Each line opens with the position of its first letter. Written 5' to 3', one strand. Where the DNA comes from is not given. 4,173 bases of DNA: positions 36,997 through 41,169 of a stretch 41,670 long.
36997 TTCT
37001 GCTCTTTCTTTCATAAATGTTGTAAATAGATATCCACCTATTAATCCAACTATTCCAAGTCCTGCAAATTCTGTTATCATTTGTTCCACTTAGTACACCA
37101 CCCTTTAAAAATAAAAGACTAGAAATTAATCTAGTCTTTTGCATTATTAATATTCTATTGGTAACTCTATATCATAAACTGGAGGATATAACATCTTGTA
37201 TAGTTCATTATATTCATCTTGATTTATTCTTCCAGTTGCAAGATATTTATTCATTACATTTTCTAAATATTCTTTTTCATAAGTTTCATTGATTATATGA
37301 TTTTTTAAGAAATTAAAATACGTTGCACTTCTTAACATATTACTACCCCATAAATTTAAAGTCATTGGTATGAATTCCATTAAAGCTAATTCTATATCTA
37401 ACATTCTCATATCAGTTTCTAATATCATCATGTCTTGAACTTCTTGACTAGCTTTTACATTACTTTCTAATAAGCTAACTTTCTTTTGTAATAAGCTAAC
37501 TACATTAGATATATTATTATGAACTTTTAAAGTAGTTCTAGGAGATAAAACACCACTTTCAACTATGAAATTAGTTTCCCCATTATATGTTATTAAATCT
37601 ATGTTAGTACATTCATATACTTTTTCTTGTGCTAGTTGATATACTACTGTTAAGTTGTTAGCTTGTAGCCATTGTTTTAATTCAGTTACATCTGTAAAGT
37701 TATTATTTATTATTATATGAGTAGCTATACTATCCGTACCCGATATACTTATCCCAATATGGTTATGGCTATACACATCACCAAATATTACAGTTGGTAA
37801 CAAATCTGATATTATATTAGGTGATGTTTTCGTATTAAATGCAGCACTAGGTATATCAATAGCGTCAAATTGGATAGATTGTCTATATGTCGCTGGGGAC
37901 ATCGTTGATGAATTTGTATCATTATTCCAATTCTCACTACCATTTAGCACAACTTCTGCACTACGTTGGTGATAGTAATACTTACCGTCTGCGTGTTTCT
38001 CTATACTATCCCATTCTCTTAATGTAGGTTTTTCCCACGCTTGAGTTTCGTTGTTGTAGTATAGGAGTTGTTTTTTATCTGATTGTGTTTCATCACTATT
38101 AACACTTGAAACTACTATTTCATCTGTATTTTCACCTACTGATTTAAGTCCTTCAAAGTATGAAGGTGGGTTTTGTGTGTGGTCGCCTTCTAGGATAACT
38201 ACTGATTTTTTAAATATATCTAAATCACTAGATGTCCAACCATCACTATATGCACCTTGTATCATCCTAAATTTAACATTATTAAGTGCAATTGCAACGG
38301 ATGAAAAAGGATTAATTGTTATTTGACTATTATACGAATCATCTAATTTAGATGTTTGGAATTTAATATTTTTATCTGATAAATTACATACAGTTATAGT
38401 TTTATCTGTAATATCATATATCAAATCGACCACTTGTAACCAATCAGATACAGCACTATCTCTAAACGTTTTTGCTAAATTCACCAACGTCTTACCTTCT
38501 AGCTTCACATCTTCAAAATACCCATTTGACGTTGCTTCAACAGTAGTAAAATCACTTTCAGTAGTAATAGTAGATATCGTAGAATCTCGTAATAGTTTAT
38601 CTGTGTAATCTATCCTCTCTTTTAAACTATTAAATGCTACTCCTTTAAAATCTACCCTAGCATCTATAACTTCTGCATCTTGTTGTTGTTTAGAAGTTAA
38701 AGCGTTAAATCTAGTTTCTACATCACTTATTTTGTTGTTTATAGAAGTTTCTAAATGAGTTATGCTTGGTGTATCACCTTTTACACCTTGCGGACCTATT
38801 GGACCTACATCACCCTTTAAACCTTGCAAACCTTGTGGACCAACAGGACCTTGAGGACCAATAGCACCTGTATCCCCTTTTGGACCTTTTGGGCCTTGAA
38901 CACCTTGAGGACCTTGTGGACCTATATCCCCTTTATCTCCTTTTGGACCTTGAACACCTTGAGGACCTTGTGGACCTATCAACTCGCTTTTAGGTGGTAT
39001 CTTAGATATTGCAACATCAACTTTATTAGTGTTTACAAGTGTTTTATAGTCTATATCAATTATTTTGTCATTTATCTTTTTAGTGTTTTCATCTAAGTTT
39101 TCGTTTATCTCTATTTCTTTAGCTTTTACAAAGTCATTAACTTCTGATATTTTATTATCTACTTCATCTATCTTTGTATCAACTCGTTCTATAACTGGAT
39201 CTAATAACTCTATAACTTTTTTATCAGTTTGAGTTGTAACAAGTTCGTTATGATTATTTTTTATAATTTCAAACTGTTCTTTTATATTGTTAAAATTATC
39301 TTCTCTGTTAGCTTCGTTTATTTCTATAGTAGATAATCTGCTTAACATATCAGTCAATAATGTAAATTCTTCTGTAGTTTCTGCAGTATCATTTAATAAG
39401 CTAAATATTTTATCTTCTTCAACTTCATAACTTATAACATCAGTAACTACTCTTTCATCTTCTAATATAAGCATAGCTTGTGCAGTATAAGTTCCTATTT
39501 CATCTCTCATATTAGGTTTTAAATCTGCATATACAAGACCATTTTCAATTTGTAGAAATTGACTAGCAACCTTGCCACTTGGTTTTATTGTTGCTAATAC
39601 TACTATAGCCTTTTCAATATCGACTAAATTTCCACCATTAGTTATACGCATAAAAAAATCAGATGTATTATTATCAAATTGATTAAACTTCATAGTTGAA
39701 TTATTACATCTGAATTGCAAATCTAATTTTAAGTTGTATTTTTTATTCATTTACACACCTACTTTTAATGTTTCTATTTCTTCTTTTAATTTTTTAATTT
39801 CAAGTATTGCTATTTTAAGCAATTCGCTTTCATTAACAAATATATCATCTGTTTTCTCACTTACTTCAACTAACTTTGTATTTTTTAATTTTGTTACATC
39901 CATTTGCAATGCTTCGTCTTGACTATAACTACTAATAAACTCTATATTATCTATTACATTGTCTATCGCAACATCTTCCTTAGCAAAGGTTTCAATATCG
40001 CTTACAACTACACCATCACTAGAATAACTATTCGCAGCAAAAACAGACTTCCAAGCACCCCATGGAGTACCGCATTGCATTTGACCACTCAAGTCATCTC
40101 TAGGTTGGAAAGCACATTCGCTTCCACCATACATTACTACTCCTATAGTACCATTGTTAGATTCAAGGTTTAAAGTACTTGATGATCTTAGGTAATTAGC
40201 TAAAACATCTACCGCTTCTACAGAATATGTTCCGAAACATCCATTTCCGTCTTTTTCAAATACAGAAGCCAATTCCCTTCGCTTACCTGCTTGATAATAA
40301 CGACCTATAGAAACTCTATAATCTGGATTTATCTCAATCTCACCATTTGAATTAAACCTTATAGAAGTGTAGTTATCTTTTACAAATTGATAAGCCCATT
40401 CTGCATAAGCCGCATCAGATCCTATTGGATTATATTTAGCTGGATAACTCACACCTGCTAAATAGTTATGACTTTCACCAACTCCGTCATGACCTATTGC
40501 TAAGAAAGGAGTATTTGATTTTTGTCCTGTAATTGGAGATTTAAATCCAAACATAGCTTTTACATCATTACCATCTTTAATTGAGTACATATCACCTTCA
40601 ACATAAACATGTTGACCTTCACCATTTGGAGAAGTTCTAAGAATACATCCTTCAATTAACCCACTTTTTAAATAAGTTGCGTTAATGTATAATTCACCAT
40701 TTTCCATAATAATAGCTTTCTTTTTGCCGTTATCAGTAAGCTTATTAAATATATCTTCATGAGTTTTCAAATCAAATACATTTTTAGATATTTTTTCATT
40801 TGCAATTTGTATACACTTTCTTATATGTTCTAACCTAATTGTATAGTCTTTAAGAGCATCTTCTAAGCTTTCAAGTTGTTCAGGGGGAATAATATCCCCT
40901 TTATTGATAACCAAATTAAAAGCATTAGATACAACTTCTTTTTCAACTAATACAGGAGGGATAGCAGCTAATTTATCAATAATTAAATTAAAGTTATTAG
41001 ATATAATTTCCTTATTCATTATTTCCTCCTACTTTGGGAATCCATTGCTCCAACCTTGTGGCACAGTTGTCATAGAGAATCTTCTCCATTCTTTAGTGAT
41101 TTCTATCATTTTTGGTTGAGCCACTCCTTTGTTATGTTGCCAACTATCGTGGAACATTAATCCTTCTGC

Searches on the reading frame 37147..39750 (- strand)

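Call 58: search_protein_families(library=phrogs, proteins=[window:37147-39750:-], max_evalue=0.001)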
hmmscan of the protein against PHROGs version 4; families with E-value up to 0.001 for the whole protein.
window:37147-39750:- (867 aa): 45 families (the best 25 are shown)
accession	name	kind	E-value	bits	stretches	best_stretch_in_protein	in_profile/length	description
phrog_6782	-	tail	2.3e-32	113.2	2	557-768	476-672/696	tail fiber protein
phrog_6320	-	tail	8.6e-26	91.9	1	259-326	146-213/745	tail fiber protein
phrog_5073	-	tail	2.8e-22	80.4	1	259-474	297-382/519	tail fiber protein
phrog_366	-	tail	2e-21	78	1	258-361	320-414/474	tail fiber protein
phrog_8745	-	tail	2.1e-21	76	1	179-326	1293-1450/1803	tail fiber protein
phrog_38806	-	unknown function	1.3e-18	68.4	1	259-405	70-213/285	-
phrog_819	-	tail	8.5e-17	61.6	1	259-327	523-591/1024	tail protein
phrog_10972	-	tail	1.7e-16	61.6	1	256-357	154-247/343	tail fiber protein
phrog_1658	-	unknown function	4.2e-16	60.4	1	264-329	42-107/239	-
phrog_17587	-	tail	6e-16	59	1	264-326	350-412/641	tail fiber protein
phrog_8524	-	unknown function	3.1e-10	40.7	1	307-351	121-169/273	-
phrog_29268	-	unknown function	7.9e-10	38.5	1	258-327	438-507/653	-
phrog_32123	-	unknown function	2.6e-09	36.9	1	177-327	139-301/532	-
phrog_29809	-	unknown function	1.4e-08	36.1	1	297-341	25-70/170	-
phrog_26246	-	tail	2.7e-08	34.4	1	240-383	112-252/329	tail protein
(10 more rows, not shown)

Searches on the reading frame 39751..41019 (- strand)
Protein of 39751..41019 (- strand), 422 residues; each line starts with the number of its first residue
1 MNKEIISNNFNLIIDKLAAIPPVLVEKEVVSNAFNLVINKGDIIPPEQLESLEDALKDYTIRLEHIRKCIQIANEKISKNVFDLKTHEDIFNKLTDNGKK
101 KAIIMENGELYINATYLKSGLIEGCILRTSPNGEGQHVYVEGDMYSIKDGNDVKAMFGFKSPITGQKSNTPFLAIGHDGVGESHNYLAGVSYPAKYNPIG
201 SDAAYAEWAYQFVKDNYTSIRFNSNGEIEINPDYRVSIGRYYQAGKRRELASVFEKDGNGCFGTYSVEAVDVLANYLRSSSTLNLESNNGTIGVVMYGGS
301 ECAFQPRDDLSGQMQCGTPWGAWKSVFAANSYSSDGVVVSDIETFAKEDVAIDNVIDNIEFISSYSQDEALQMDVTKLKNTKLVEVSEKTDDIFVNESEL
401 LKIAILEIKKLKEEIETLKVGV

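Call 58: search_protein_families(library=phrogs, proteins=[window:39751-41019:-], max_evalue=0.001)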
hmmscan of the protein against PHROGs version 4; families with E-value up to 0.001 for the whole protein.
window:39751-41019:- (422 aa): 1 family
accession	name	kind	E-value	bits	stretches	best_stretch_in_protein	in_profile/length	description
phrog_13289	-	tail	2.8e-10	39.9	1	75-128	646-698/938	tail protein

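Call 87: search_protein_families(library=pfam, proteins=[window:39751-41019:-], max_evalue=0.001)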
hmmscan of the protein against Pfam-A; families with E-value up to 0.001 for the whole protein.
window:39751-41019:- (422 aa): 0 families
